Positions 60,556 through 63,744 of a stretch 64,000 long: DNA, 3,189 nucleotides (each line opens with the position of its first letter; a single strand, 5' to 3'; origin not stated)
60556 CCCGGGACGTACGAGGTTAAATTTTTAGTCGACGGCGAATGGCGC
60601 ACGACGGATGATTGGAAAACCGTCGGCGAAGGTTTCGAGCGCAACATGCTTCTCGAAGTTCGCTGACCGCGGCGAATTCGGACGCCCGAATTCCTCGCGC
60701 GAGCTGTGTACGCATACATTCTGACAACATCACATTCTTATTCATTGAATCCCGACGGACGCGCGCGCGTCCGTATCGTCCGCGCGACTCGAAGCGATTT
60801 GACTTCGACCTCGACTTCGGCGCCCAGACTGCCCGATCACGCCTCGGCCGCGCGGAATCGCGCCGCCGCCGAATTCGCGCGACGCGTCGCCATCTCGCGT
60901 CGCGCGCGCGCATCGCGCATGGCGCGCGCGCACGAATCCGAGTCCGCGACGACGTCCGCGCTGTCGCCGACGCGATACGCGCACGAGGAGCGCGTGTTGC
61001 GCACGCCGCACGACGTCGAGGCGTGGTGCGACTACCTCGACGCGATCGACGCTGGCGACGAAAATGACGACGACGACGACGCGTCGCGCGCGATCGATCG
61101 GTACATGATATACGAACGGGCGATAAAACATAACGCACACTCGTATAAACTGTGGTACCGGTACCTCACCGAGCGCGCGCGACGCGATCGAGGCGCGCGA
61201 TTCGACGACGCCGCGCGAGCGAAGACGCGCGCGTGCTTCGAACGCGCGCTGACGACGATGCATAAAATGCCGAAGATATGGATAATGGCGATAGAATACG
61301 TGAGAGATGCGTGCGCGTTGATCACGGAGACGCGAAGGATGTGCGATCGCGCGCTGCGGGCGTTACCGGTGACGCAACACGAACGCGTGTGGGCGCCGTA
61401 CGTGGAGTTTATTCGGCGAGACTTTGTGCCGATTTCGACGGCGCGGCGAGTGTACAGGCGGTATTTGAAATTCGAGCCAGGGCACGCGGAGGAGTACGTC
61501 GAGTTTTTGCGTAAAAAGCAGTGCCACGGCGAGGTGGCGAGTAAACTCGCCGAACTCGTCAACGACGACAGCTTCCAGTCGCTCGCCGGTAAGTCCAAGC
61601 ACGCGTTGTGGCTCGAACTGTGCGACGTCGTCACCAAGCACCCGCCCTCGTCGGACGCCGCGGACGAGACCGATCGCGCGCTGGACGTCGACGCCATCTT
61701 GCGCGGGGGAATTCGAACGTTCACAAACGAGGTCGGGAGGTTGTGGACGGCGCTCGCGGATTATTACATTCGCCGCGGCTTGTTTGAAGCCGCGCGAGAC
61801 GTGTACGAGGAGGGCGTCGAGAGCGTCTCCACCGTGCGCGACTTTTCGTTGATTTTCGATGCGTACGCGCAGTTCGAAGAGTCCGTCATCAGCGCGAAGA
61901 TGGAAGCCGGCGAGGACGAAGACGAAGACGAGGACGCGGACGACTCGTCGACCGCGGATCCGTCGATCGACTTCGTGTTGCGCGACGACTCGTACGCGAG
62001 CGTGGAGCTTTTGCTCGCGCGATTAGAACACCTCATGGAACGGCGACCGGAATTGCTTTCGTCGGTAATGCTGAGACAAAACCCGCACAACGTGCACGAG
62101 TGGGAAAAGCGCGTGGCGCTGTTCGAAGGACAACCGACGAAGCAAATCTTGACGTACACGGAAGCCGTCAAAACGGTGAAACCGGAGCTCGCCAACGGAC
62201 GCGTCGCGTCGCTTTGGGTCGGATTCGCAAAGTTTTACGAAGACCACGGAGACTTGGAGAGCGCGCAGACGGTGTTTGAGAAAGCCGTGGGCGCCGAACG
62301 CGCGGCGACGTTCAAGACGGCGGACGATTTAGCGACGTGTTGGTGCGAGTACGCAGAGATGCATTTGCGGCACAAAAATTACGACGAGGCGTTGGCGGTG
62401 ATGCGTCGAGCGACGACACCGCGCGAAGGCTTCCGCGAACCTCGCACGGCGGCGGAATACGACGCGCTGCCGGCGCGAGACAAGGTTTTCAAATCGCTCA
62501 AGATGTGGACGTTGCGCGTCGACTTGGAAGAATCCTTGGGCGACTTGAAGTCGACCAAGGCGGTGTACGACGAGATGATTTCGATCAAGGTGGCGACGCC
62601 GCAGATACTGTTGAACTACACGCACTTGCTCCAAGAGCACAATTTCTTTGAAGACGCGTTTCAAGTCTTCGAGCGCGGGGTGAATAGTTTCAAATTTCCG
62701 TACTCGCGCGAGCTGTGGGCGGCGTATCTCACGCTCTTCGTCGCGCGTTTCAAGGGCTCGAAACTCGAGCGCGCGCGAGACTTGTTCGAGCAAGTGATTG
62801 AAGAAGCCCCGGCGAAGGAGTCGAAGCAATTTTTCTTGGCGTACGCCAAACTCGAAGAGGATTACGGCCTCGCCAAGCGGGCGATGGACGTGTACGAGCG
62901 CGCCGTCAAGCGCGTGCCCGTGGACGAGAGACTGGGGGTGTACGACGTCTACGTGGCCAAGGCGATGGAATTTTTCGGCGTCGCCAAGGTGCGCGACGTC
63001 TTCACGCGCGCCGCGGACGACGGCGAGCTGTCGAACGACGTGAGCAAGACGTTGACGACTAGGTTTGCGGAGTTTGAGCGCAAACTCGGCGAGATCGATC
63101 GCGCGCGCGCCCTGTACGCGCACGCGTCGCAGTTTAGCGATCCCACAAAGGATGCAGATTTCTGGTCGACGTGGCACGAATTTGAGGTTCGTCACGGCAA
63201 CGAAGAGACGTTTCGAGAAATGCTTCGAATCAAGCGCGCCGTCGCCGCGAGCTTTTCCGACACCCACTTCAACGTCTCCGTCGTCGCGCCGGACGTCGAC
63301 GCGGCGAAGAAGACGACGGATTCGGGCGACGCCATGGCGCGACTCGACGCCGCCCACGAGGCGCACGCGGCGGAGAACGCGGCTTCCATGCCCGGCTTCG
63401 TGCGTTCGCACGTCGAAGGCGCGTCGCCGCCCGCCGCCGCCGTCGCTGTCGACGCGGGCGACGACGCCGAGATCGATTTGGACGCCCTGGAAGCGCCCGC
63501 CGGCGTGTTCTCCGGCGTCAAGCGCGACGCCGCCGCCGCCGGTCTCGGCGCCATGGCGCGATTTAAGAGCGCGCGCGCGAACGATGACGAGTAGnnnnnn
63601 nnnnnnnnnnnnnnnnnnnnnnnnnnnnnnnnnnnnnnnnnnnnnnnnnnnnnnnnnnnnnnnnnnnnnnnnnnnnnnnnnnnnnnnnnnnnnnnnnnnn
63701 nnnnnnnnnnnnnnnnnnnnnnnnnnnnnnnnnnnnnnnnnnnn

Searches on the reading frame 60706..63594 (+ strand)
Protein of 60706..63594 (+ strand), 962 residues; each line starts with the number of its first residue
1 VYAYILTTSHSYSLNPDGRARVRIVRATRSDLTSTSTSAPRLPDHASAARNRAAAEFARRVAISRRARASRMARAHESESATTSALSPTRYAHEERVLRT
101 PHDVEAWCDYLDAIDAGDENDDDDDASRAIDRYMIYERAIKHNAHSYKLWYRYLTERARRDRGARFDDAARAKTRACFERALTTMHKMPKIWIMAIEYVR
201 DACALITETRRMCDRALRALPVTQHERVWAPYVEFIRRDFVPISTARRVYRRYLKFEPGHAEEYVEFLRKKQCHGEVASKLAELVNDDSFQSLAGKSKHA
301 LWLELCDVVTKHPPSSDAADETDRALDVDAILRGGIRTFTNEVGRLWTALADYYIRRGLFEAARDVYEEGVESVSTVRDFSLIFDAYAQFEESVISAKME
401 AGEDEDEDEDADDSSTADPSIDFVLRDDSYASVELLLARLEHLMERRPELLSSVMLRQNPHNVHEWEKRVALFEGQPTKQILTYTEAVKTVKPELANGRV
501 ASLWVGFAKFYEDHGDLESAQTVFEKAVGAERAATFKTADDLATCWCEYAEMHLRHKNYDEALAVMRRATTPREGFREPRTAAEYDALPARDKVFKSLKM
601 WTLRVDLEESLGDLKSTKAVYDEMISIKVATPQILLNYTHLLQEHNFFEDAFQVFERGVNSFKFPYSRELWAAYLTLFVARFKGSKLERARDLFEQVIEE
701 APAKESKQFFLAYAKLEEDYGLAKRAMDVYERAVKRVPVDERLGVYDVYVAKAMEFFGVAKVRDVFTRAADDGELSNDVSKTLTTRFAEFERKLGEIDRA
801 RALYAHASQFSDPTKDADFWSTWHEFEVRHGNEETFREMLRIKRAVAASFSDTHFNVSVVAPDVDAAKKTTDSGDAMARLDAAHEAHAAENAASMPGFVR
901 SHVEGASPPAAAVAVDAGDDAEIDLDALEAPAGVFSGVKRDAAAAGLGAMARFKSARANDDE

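Call 16: search_protein_families(library=pfam, proteins=[window:60706-63594:+], max_evalue=0.00001)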
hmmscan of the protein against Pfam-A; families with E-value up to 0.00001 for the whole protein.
window:60706-63594:+ (962 aa): 14 families
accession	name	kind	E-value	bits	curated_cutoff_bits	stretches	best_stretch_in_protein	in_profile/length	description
PF23231.1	HAT_Syf1_CNRKL1_C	-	8.9e-158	525.6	27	1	493-885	1-385/397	Pre-mRNA-splicing factor Syf1/CRNKL1 C-terminal HAT repeat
PF23220.1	HAT_Syf1_M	-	8.8e-85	284.3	27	1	262-491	2-213/213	Pre-mRNA-splicing factor SYF1 middle HAT repeat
PF23233.1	HAT_Syf1_CNRKL1_N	-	2.8e-59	199.9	27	1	91-258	3-160/161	Pre-mRNA-splicing factor Syf1/CNRKL1 N-terminal HAT repeat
PF23240.1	HAT_PRP39_N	-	5.6e-28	98.6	27.7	3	598-734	14-152/168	PRP39 N-terminal HAT repeat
PF13428.12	TPR_14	-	9.6e-21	72.6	23.5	0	345-372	2-29/44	Tetratricopeptide repeat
PF23241.1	HAT_PRP39_C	-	4.9e-18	66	33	0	597-700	24-122/139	PRP39 C-terminal HAT repeat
PF13429.12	TPR_15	-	1.9e-10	41.1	26.2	1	582-743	25-182/280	Tetratricopeptide repeat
PF13424.12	TPR_12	-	3e-10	40.6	30.1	0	500-570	2-72/77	Tetratricopeptide repeat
PF05843.20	Suf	-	8.5e-10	38.2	24.7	0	501-803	280-498/532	Suppressor of forked protein (Suf)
PF13181.12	TPR_8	-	5.7e-09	35.9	25.7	0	501-531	1-31/34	Tetratricopeptide repeat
PF08424.15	NRDE-2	-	1.3e-08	34.7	34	0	94-224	7-142/323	NRDE-2, necessary for RNA interference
PF07719.23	TPR_2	-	3.6e-08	33.3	27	0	543-569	1-27/34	Tetratricopeptide repeat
PF14559.12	TPR_19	-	9.2e-08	32.7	25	0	686-742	6-60/68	Tetratricopeptide repeat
PF08311.18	Mad3_BUB1_I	-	4.2e-07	30.4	31.4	0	671-733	69-122/123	Mad3/BUB1 homology region 1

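Call 45: find_homologous_proteins(query=window:60706-63594:+, max_evalue=1e-50)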
Query window:60706-63594:+ (962 aa): 3441 proteins with E <= 1e-50 among 8000 candidates; the best 120 are listed.
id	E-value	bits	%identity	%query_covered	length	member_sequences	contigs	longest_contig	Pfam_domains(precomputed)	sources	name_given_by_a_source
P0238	0.0e+0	2115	100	99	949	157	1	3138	PF05843.21,PF13428.13,PF08424.16,PF23241.2,PF23220.2,PF23231.2,PF14559.13,PF08311.19,PF13424.13,PF23240.2,PF23233.2,PF13429.13,PF13181.13,PF07719.24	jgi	jgi:pre-mRNA-splicing factor SYF1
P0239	0.0e+0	1295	67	90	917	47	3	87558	PF10602.16,PF05843.21,PF13428.13,PF23241.2,PF23220.2,PF23231.2,PF14559.13,PF08311.19,PF13424.13,PF23240.2,PF13432.13,PF23233.2,PF13429.13,PF13181.13,PF07719.24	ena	-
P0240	0.0e+0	1290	68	88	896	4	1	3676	PF10602.16,PF05843.21,PF13428.13,PF23241.2,PF23220.2,PF23231.2,PF14559.13,PF08311.19,PF13424.13,PF23240.2,PF13432.13,PF23233.2,PF13429.13,PF13181.13,PF07719.24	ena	-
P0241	0.0e+0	1288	67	91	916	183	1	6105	PF05843.21,PF25058.2,PF13428.13,PF23241.2,PF23220.2,PF23231.2,PF08311.19,PF13424.13,PF23240.2,PF23233.2,PF13429.13,PF13181.13,PF07719.24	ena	-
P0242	0.0e+0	1287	66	91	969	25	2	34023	PF10602.16,PF05843.21,PF25058.2,PF13428.13,PF08424.16,PF23241.2,PF23220.2,PF23231.2,PF14559.13,PF08311.19,PF13424.13,PF23240.2,PF23233.2,PF13429.13,PF13181.13,PF07719.24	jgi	-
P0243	0.0e+0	1287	68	88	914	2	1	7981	PF10602.16,PF05843.21,PF13428.13,PF23241.2,PF23220.2,PF23231.2,PF14559.13,PF08311.19,PF13424.13,PF23240.2,PF13432.13,PF23233.2,PF13429.13,PF13181.13,PF07719.24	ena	-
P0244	0.0e+0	1272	68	90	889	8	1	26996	PF05843.21,PF13428.13,PF23241.2,PF23220.2,PF23231.2,PF14559.13,PF08311.19,PF13424.13,PF23240.2,PF23233.2,PF13429.13,PF13181.13,PF07719.24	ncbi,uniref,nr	ncbi:hypothetical protein BE221DRAFT_194353 [Ostreococcus tauri]|uniref:Tetratricopeptide repeat n=1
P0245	0.0e+0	1266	69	84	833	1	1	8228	PF10602.16,PF05843.21,PF13428.13,PF23241.2,PF23220.2,PF23231.2,PF14559.13,PF08311.19,PF13424.13,PF23240.2,PF13432.13,PF23233.2,PF13429.13,PF13181.13,PF07719.24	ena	-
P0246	0.0e+0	1239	65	90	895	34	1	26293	PF05843.21,PF13428.13,PF08424.16,PF23241.2,PF23220.2,PF23231.2,PF14559.13,PF08311.19,PF13424.13,PF23240.2,PF13432.13,PF23233.2,PF13429.13,PF07719.24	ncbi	-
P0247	6.9e-290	983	54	89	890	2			PF23231.2,PF05843.21,PF23240.2,PF13428.13,PF23233.2,PF08424.16,PF13429.13,PF23241.2,PF23220.2,PF07719.24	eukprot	eukprot:CAMPEP_0197590830 /NCGR_PEP_ID=MMETSP1326-20131121/12238_1 /TAXON_ID=1155430 /ORGANISM="Genu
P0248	1.3e-286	972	55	85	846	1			PF23231.2,PF05843.21,PF08311.19,PF13424.13,PF23240.2,PF13428.13,PF23233.2,PF13429.13,PF23241.2,PF23220.2,PF07719.24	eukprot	eukprot:CAMPEP_0196575520 /NCGR_PEP_ID=MMETSP1081-20130531/4982_1 /TAXON_ID=36882 /ORGANISM="Pyramim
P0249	3.5e-281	954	53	87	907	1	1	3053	PF05843.21,PF13428.13,PF23241.2,PF23220.2,PF23231.2,PF14559.13,PF08311.19,PF13424.13,PF23240.2,PF23233.2,PF13429.13,PF07719.24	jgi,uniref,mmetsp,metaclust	uniref:Pre-mRNA-splicing factor SYF1 n=1 Tax=Tetraselmis sp. GSL018 TaxID=582737 RepID=A0A061S5R0_9C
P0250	1.0e-279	949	53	90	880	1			PF05843.21,PF13428.13,PF23241.2,PF23220.2,PF23231.2,PF08311.19,PF13424.13,PF23240.2,PF23233.2,PF13429.13,PF13181.13,PF07719.24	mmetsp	mmetsp:Transcript_22773/g.74136 ORF Transcript_22773/g.74136 Transcript_22773/m.74136 type:complete 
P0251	6.0e-279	947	57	87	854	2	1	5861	PF10602.16,PF05843.21,PF25058.2,PF13428.13,PF08424.16,PF23241.2,PF23220.2,PF23231.2,PF14559.13,PF08311.19,PF00515.35,PF13424.13,PF23240.2,PF23233.2,PF13181.13,PF07719.24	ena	-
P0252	8.6e-279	946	54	84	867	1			PF05843.21,PF13428.13,PF23241.2,PF23220.2,PF23231.2,PF14559.13,PF08311.19,PF13424.13,PF23240.2,PF23233.2,PF13429.13,PF13181.13,PF07719.24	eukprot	eukprot:gene9271-10982_t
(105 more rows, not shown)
